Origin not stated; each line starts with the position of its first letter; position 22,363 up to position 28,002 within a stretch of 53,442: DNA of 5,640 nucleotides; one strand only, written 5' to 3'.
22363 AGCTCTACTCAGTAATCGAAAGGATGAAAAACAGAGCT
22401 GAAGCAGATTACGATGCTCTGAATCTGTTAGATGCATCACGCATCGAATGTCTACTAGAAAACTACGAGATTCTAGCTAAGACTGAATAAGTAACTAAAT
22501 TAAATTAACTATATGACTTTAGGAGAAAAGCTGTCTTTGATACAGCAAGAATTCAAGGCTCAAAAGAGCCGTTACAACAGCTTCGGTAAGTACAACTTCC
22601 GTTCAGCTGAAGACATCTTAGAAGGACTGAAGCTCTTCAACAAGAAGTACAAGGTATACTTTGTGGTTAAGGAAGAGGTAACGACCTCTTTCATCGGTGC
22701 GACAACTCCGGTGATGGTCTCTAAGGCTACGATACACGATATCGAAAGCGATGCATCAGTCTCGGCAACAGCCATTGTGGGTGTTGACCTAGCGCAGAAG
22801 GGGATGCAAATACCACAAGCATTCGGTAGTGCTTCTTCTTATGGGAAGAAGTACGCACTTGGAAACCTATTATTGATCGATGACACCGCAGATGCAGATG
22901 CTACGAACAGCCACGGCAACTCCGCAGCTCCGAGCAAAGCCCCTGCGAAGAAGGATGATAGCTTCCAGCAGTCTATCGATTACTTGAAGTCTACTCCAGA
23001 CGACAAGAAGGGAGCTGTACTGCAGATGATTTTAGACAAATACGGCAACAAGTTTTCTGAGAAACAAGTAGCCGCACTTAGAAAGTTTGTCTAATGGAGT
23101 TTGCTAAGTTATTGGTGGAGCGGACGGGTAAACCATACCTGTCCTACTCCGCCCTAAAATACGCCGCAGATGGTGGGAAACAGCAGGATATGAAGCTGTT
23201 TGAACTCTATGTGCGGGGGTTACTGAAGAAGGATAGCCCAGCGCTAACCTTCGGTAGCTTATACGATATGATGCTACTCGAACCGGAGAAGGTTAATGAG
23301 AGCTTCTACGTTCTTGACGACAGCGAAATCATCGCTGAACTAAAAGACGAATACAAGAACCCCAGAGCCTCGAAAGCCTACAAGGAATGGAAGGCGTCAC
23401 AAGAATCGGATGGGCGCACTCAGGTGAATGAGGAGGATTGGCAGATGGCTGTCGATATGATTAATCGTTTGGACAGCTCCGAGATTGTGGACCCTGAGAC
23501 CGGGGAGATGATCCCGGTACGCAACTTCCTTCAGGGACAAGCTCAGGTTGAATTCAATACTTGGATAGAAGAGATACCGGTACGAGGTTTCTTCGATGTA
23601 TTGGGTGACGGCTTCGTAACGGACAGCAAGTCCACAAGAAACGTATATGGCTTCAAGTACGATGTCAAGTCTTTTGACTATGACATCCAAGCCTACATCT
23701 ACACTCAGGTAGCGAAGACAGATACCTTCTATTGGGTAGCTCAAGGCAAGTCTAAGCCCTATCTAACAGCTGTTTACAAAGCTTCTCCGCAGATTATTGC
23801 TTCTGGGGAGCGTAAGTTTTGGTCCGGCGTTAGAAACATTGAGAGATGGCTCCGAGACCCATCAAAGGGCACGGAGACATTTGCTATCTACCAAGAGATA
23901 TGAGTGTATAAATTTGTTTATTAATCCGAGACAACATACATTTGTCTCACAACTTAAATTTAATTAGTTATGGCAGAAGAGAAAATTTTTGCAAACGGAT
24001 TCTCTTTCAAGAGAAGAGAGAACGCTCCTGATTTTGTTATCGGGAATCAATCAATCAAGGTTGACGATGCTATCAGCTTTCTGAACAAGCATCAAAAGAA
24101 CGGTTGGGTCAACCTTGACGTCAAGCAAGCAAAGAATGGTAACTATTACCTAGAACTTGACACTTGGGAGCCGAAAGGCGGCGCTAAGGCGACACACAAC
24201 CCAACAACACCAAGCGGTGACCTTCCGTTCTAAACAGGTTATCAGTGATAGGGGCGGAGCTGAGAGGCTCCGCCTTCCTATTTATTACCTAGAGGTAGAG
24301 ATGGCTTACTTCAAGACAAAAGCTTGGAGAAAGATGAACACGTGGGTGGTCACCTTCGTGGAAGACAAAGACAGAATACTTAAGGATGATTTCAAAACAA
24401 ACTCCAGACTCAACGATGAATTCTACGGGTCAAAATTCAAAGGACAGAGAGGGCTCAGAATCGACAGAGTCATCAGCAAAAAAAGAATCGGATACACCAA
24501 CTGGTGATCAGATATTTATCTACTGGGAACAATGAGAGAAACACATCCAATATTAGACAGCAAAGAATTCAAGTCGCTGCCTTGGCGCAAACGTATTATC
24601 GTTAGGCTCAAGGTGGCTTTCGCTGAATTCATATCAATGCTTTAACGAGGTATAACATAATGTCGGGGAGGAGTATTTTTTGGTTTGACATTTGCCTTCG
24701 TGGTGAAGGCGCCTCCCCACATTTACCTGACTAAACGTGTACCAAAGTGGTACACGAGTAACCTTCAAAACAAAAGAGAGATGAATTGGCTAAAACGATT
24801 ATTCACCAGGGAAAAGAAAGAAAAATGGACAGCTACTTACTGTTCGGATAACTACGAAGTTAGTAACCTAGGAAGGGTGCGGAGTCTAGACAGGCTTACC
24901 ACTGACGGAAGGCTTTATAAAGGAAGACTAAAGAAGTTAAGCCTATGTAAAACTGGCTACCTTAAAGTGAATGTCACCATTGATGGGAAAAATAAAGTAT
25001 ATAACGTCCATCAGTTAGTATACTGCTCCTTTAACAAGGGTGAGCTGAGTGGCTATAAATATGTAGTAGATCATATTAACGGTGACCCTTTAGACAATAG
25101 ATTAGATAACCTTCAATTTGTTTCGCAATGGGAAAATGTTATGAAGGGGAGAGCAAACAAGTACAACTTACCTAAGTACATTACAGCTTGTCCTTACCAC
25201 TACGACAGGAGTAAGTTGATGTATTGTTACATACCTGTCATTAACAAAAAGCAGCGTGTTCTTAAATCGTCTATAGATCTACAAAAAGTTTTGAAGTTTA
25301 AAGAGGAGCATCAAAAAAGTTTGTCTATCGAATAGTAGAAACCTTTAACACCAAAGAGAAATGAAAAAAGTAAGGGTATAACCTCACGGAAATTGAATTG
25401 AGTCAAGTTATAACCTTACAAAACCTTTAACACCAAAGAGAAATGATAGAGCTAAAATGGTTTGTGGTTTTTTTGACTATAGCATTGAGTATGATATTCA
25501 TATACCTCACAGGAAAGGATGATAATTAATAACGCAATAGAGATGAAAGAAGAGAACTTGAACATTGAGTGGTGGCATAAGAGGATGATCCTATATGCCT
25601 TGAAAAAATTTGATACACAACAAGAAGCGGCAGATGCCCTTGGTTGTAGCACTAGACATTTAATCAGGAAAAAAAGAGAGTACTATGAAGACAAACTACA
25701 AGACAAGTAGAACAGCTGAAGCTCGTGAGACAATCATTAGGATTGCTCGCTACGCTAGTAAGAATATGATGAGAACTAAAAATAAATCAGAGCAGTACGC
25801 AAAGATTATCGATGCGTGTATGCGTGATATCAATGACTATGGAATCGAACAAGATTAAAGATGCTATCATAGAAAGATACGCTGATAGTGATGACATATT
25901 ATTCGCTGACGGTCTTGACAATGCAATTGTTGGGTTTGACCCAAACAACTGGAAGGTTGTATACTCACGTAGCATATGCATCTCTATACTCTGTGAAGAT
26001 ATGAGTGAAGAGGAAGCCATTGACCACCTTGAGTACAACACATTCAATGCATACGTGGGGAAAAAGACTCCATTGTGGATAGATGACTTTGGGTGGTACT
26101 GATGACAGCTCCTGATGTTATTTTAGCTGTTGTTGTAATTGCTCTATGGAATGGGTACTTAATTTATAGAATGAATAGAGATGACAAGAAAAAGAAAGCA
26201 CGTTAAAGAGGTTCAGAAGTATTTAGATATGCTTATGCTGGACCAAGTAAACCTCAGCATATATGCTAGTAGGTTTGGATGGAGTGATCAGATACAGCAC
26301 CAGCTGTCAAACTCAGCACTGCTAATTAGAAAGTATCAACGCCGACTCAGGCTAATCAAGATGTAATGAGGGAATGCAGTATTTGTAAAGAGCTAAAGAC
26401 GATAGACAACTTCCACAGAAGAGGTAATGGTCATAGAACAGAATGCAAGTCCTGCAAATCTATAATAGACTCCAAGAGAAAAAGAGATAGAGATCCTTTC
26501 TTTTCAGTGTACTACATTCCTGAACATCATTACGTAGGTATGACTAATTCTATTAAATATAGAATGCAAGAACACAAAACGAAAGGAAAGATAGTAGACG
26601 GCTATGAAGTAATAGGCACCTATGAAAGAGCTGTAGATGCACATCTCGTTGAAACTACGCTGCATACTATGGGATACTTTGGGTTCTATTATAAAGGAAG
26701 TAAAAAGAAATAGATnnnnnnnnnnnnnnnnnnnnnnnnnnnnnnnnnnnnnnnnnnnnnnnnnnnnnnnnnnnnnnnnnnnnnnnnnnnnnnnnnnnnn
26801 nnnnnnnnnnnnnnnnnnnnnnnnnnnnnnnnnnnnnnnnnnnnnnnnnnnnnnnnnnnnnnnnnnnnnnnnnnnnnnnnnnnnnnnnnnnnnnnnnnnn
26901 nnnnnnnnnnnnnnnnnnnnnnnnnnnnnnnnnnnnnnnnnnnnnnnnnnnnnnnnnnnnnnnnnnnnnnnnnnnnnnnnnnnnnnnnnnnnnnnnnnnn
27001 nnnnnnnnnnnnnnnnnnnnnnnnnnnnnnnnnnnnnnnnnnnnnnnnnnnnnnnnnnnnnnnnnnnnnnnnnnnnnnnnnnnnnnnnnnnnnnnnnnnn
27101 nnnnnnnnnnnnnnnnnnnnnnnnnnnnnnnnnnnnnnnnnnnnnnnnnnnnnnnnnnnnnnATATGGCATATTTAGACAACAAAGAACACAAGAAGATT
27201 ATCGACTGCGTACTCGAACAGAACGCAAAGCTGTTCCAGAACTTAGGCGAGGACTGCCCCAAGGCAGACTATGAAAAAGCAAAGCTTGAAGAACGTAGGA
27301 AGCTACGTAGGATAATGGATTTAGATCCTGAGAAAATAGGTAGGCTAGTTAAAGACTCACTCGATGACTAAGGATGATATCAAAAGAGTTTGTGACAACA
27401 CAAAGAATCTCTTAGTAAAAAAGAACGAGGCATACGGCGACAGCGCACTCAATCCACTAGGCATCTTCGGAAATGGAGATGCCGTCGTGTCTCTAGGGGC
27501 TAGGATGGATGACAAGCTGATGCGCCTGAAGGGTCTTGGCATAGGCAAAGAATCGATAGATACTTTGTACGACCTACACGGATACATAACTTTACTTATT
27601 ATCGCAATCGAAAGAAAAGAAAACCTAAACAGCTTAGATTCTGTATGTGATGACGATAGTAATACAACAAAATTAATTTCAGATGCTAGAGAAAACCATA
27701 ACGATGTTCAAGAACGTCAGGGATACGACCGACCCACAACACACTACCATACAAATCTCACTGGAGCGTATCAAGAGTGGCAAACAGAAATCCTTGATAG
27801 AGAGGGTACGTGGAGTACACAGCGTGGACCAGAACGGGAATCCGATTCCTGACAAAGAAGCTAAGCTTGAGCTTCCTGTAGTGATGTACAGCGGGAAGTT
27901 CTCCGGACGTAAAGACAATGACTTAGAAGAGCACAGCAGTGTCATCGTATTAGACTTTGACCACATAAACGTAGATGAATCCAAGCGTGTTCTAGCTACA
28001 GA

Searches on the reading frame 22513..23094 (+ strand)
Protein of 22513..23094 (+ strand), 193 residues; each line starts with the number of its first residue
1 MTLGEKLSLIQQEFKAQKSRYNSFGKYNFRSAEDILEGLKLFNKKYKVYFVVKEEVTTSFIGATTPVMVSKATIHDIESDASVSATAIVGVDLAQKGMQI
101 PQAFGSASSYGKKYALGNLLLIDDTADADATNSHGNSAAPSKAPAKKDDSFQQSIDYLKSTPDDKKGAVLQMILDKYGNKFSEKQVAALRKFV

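Call 25: search_protein_families(library=pfam, proteins=[window:22513-23094:+], max_evalue=0.01)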
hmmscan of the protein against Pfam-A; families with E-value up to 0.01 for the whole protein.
window:22513-23094:+ (193 aa): 1 family
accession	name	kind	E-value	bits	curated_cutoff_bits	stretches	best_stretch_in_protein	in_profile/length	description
PF04404.17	ERF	-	4e-30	105.3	25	1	5-152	3-148/153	ERF superfamily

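Call 26: search_protein_families(library=phrogs, proteins=[window:22513-23094:+], max_evalue=0.001)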
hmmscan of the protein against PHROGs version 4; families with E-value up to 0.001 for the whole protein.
window:22513-23094:+ (193 aa): 2 families
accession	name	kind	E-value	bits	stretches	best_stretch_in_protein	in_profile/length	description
phrog_155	-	DNA, RNA and nucleotide metabolism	3.1e-33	116.7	1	1-169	66-213/308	Erf-like ssDNA annealing protein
phrog_2324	-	DNA, RNA and nucleotide metabolism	2.2e-07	31.7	1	3-179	11-180/193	Erf-like ssDNA annealing protein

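Call 37: find_related_loci(query=window:22513-23094:+, collection=viral_contigs, flank=10000)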
Query window:22513-23094:+ (193 aa) in viral_contigs; peptide patterns used: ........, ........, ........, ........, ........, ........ (x = any residue, [..] = any of these).
57 stretches matched a pattern; 40 encode a relative of the query (tblastn E <= 1e-3); 40 distinct loci.
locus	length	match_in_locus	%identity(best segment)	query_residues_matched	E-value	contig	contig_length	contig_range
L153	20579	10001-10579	98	1-193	3e-125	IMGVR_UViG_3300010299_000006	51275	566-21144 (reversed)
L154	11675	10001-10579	94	1-193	5e-121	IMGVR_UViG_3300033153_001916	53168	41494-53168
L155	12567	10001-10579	83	1-193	5e-105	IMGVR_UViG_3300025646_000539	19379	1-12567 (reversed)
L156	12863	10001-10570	78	1-193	2e-98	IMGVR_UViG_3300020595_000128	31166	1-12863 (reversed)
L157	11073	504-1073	78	1-193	5e-98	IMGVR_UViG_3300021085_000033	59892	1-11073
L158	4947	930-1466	60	3-177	2e-62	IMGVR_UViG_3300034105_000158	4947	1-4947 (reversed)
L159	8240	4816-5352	61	3-177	3e-62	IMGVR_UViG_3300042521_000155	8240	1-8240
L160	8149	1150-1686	61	3-177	3e-62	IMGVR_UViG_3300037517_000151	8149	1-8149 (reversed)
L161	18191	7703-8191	62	1-177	4e-62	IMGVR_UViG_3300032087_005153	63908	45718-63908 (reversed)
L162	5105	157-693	61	3-177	3e-62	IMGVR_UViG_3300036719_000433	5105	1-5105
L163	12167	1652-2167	62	3-177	7e-62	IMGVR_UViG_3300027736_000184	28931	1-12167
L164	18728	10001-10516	60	1-177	1e-61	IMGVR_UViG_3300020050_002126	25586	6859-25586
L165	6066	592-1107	62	3-177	9e-62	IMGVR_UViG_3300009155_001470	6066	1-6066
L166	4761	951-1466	62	3-177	9e-62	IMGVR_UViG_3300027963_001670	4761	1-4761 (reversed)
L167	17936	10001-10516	62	3-177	2e-61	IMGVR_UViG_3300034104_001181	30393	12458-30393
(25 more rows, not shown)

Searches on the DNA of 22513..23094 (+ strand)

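Call 81: search_rna_families(sources=[L153, L155, L156, L010, L004, L194], threshold=gathering)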
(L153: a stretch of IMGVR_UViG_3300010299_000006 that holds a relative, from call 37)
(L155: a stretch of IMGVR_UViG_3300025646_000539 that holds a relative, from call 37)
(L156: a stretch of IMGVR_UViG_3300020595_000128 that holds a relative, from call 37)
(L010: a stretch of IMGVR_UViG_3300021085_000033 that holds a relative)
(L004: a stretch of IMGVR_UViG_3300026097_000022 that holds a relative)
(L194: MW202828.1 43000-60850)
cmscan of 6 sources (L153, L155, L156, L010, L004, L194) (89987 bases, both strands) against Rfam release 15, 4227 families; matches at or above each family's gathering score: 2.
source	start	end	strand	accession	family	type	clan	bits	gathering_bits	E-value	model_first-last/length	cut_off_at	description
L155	3764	3828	+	RF02679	Pistol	Gene; ribozyme;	-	70.6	34.5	1.1e-10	1-68/68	no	Pistol ribozyme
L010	11167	11231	+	RF02679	Pistol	Gene; ribozyme;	-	54.9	34.5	4.3e-07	1-68/68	no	Pistol ribozyme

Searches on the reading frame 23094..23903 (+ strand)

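Call 25: search_protein_families(library=pfam, proteins=[window:23094-23903:+], max_evalue=0.01)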
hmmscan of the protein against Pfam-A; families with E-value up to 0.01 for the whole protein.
window:23094-23903:+ (269 aa): 1 family
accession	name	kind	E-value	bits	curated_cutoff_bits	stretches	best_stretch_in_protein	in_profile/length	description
PF12684.13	DUF3799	-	4.6e-19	69.6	26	1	45-248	25-210/233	PDDEXK-like domain of unknown function (DUF3799)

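Call 26: search_protein_families(library=phrogs, proteins=[window:23094-23903:+], max_evalue=0.001)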
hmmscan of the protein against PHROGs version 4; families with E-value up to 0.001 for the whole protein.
window:23094-23903:+ (269 aa): 4 families
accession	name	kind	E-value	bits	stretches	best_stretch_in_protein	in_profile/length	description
phrog_412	-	DNA, RNA and nucleotide metabolism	2.7e-33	116.9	1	13-251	155-383/440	exonuclease VIII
phrog_607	-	DNA, RNA and nucleotide metabolism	1.5e-06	27.8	1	167-252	763-850/883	exonuclease VII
phrog_1227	-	DNA, RNA and nucleotide metabolism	6.3e-06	26.6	1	104-232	80-205/268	exonuclease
phrog_2139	-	DNA, RNA and nucleotide metabolism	0.00041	20.5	1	158-208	129-178/330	exonuclease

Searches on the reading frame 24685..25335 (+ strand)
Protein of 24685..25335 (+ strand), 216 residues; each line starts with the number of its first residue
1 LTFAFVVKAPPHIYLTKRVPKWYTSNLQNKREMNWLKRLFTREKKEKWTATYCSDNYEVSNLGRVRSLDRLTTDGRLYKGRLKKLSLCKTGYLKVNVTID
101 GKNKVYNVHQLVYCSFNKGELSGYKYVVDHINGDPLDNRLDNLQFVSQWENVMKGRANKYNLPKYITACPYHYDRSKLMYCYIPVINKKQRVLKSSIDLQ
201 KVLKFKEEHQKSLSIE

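Call 25: search_protein_families(library=pfam, proteins=[window:24685-25335:+], max_evalue=0.01)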
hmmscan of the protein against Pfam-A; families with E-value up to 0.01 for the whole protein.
window:24685-25335:+ (216 aa): 2 families
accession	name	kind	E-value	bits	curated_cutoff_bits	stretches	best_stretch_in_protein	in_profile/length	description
PF07463.16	NUMOD4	-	8.8e-12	45.5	23.4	1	54-98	9-49/49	NUMOD4 motif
PF13392.12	HNH_3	-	2.1e-09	37.3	24.8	1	108-152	3-45/46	HNH endonuclease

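Call 26: search_protein_families(library=phrogs, proteins=[window:24685-25335:+], max_evalue=0.001)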
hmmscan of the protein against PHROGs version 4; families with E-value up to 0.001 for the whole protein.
window:24685-25335:+ (216 aa): 10 families
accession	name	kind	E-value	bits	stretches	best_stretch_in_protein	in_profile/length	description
phrog_59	-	DNA, RNA and nucleotide metabolism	2.8e-29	103.8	1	41-159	133-239/423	HNH endonuclease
phrog_959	-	DNA, RNA and nucleotide metabolism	8.8e-26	91.3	1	44-161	4-112/138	HNH endonuclease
phrog_1492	-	DNA, RNA and nucleotide metabolism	6.3e-25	89.2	1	42-152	41-156/414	HNH endonuclease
phrog_99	-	DNA, RNA and nucleotide metabolism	1.3e-14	55.7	1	49-196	110-242/383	HNH endonuclease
phrog_4578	-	DNA, RNA and nucleotide metabolism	2.3e-09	38.2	1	124-214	28-115/130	HNH endonuclease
phrog_7545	-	DNA, RNA and nucleotide metabolism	1.3e-07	32.9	1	31-148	34-126/160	HNH endonuclease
phrog_37683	-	unknown function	3.9e-07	30.5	1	54-153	118-206/279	-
phrog_36769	-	unknown function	4.2e-06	27.3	1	82-192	217-325/367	-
phrog_30377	-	DNA, RNA and nucleotide metabolism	5.3e-06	27.5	1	104-155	8-55/82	HNH endonuclease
phrog_10822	-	DNA, RNA and nucleotide metabolism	0.00044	21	1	128-146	121-139/245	HNH endonuclease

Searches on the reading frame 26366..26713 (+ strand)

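Call 25: search_protein_families(library=pfam, proteins=[window:26366-26713:+], max_evalue=0.01)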
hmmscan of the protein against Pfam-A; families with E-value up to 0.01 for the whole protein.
window:26366-26713:+ (115 aa): 2 families
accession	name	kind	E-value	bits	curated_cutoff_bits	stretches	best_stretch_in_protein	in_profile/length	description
PF13455.12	MUG113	-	0.0012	19.8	22.3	1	57-101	3-45/73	Meiotically up-regulated gene 113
PF10544.15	T5orf172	-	0.0056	17.6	20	0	52-101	12-65/101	T5orf172 domain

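Call 26: search_protein_families(library=phrogs, proteins=[window:26366-26713:+], max_evalue=0.001)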
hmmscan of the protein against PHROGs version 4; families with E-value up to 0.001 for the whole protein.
window:26366-26713:+ (115 aa): 5 families
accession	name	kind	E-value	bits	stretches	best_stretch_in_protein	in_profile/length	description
phrog_1035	-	DNA, RNA and nucleotide metabolism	3.9e-07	31.2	1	1-70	63-136/271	endonuclease VII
phrog_2255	-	DNA, RNA and nucleotide metabolism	2.1e-06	28.4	1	1-62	53-99/211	HNH endonuclease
phrog_5558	-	moron, auxiliary metabolic gene and host takeover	1.2e-05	26.6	1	2-42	66-109/130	Lar-like restriction alleviation protein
phrog_2340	-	DNA, RNA and nucleotide metabolism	1.2e-05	26.5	1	1-44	8-56/171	endonuclease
phrog_2633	-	DNA, RNA and nucleotide metabolism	8.8e-05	23.7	1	1-61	13-79/142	endonuclease VII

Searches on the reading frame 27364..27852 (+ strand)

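Call 25: search_protein_families(library=pfam, proteins=[window:27364-27852:+], max_evalue=0.01)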
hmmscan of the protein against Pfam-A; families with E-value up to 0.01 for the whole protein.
window:27364-27852:+ (162 aa): 0 families

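Call 26: search_protein_families(library=phrogs, proteins=[window:27364-27852:+], max_evalue=0.001)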
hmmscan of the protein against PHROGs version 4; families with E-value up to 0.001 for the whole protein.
window:27364-27852:+ (162 aa): 1 family
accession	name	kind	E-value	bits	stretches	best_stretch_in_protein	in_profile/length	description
phrog_1485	-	unknown function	2.4e-18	67.5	1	2-121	18-139/238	-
